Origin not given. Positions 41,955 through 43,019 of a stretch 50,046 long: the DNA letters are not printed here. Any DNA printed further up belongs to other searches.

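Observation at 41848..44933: Early-arm cassette: Zn-ribbon-fused MoxR/CobS-like AAA+ ATPase, unknown 281-aa partner, HExxH peptidase and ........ mini-protein, all translationally coupled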

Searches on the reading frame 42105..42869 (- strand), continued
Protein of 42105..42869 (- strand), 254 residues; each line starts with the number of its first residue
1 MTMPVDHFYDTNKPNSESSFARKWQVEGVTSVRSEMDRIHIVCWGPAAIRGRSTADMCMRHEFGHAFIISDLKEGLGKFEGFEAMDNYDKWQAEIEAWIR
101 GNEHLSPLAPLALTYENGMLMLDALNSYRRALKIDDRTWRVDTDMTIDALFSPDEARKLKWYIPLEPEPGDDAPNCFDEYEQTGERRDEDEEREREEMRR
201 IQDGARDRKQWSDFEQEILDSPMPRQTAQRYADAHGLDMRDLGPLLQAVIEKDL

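Call 94: find_encoding_contigs(protein=P0036, flank=5000, max_places=1)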
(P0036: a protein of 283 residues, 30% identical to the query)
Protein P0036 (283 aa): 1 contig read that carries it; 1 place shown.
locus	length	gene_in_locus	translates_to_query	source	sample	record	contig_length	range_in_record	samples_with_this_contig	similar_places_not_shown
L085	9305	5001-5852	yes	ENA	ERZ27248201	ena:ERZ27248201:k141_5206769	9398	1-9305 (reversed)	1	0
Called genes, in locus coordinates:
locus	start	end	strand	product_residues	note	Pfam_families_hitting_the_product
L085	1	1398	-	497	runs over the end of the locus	?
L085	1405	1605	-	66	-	-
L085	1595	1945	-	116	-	-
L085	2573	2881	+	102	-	-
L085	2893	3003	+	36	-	-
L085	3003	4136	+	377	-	PF01078:Mg_chelatase (faint), PF00004:AAA, PF07726:AAA_3 (weak), PF07728:AAA_5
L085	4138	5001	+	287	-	PF23822:DUF7192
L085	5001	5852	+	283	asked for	-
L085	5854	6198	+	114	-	-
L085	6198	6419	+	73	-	-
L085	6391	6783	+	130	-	-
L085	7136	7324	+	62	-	-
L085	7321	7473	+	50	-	-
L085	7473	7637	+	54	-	-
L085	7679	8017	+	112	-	-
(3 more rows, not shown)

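Call 95: find_encoding_contigs(protein=P0030, flank=5000, max_places=1)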
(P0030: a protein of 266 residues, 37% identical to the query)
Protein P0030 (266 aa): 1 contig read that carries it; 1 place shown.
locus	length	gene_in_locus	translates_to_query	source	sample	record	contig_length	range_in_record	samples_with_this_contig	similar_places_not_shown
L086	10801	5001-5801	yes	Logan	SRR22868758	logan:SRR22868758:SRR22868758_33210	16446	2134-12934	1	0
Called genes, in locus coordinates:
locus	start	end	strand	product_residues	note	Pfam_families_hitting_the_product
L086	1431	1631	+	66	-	-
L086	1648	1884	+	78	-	-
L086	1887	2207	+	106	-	-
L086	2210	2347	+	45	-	-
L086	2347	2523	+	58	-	-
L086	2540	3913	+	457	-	PF20030:bpMoxR (weak), PF00004:AAA, PF07726:AAA_3 (weak), PF07728:AAA_5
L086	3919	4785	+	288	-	PF23822:DUF7192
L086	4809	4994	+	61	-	-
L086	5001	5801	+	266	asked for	-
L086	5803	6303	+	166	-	PF19474:DUF6011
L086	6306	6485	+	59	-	-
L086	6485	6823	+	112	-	-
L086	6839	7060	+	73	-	-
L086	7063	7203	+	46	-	-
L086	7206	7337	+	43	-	-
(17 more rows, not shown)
